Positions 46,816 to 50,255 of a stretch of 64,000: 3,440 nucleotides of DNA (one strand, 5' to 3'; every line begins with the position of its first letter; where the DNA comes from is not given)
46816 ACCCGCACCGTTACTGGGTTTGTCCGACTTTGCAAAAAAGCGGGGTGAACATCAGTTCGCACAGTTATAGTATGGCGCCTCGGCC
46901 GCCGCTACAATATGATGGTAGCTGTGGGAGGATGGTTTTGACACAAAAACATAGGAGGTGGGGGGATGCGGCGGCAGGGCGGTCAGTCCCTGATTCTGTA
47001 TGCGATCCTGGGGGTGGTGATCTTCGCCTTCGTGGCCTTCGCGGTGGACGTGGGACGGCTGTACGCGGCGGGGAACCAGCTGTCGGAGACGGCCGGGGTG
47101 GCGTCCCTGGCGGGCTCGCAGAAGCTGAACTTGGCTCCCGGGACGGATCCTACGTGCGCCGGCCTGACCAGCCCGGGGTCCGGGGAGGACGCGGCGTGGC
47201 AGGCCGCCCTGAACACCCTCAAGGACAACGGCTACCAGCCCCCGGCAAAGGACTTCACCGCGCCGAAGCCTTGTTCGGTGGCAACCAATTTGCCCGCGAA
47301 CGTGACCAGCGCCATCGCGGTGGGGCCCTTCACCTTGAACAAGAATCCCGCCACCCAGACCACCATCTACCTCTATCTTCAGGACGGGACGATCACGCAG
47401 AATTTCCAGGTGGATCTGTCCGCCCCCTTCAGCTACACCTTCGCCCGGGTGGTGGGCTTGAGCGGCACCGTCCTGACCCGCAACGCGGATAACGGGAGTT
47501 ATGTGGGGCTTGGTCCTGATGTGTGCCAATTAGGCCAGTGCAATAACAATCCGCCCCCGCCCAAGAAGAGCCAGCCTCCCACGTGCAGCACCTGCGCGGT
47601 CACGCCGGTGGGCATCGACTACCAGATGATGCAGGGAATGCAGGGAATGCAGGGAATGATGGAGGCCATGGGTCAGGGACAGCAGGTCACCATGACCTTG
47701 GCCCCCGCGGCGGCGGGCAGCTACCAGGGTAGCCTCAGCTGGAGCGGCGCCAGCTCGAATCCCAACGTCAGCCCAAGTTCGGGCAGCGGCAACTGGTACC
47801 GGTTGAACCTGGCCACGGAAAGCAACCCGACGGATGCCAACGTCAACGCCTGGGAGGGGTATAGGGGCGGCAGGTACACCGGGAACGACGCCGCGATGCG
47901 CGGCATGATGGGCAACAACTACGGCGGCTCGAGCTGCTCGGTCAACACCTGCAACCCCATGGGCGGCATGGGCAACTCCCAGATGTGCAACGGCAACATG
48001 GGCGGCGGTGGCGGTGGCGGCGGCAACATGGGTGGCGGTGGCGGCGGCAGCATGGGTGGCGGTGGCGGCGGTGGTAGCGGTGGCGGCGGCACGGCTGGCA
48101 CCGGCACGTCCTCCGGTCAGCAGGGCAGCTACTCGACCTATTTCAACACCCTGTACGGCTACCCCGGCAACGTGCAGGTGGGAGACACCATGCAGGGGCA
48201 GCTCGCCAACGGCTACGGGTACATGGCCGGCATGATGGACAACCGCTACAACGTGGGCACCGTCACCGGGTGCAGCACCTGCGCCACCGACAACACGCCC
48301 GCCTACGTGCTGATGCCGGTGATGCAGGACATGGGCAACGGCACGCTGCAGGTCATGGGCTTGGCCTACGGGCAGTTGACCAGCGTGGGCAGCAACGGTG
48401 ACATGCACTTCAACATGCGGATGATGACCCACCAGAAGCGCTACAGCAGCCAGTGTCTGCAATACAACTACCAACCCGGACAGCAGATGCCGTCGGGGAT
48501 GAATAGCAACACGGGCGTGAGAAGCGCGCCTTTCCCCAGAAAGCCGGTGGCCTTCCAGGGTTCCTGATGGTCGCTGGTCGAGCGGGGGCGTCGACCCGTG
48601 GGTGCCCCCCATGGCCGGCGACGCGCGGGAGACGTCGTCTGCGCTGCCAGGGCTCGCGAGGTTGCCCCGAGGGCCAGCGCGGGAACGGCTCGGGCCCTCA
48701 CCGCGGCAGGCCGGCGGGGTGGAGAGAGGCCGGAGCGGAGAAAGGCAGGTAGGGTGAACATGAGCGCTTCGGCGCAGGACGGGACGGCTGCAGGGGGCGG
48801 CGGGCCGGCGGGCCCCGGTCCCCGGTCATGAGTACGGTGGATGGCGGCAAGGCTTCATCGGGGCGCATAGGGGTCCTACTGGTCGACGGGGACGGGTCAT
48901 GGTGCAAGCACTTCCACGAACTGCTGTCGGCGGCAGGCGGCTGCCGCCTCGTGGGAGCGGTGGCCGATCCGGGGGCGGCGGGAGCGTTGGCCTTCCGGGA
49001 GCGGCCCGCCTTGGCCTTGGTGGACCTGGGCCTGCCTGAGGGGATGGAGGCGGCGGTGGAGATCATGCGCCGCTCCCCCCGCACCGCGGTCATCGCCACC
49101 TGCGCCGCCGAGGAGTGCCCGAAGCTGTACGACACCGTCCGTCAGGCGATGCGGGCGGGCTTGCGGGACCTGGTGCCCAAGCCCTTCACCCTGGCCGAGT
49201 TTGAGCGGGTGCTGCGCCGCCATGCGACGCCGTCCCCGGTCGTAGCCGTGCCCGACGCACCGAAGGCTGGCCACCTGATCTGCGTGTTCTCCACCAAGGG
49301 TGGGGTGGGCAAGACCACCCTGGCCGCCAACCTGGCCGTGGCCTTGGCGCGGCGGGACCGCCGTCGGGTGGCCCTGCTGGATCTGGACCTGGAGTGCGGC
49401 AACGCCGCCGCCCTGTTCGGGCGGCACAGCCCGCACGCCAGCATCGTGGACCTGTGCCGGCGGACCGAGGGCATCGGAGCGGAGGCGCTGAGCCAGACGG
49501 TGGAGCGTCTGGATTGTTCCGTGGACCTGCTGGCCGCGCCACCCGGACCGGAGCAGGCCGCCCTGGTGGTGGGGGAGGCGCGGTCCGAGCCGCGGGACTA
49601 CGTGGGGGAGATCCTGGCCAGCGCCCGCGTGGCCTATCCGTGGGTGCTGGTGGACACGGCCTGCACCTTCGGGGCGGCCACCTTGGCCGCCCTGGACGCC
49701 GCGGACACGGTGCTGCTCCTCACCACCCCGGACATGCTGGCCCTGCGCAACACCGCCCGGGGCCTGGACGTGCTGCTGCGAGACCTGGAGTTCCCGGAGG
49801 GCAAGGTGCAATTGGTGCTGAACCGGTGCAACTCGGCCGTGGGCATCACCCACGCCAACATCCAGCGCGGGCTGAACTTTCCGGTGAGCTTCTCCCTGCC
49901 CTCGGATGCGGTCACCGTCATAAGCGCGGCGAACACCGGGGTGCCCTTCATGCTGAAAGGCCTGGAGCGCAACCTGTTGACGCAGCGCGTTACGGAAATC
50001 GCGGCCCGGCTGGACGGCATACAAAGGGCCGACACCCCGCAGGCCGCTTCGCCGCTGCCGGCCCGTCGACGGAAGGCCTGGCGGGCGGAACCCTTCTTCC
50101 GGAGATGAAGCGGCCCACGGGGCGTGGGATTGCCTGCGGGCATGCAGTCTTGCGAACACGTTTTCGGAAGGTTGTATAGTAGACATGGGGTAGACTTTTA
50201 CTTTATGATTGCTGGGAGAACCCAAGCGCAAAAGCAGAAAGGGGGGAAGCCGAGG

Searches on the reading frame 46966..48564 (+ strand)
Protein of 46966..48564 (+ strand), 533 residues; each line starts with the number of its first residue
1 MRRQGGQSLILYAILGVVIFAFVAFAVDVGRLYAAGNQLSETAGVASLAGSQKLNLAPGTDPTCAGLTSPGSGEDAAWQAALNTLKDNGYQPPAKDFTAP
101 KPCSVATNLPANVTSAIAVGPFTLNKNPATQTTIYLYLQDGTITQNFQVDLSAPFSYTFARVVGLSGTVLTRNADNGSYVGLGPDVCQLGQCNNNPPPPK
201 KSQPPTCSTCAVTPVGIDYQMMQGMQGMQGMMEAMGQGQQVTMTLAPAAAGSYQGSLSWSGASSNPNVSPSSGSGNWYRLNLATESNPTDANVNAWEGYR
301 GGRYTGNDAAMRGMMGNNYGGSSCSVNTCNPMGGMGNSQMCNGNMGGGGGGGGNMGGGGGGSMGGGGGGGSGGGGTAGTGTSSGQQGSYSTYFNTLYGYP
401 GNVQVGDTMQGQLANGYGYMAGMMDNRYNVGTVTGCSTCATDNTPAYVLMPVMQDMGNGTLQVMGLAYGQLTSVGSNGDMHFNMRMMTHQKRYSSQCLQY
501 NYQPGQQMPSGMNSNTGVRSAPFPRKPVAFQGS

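Call 96: search_protein_families(library=pfam, proteins=[window:46966-48564:+], max_evalue=0.0001)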
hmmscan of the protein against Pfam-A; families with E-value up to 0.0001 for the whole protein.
window:46966-48564:+ (533 aa): 1 family
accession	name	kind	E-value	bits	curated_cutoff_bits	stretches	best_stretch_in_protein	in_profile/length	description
PF13400.11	Tad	-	1.8e-06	28.6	22.3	1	6-50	1-44/47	Putative Flp pilus-assembly TadE/G-like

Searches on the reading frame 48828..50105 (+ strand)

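Call 96: search_protein_families(library=pfam, proteins=[window:48828-50105:+], max_evalue=0.0001)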
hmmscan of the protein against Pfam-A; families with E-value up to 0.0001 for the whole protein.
window:48828-50105:+ (426 aa): 7 families
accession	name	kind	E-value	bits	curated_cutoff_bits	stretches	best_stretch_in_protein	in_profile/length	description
PF13614.12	AAA_31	-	3.6e-15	56.8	27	1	150-307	3-155/177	AAA domain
PF01656.29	CbiA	-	8.4e-14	52.1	25.4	1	151-229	1-66/125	CobQ/CobB/MinD/ParA nucleotide binding domain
PF10609.15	ParA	-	2.7e-12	47.1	27.1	1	149-201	4-55/246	NUBPL iron-transfer P-loop NTPase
PF00072.30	Response_reg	-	3.5e-08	34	30.2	1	16-127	1-108/111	Response regulator receiver domain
PF06564.18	CBP_BcsQ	-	4.7e-05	23.5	21.3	0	151-304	4-150/234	Cellulose biosynthesis protein BcsQ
PF02374.21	ArsA_ATPase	-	4.7e-05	23.2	24.3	0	152-180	4-32/305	Anion-transporting ATPase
PF09140.17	MipZ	-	9.8e-05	22.2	20.7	0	149-190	1-41/262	ATPase MipZ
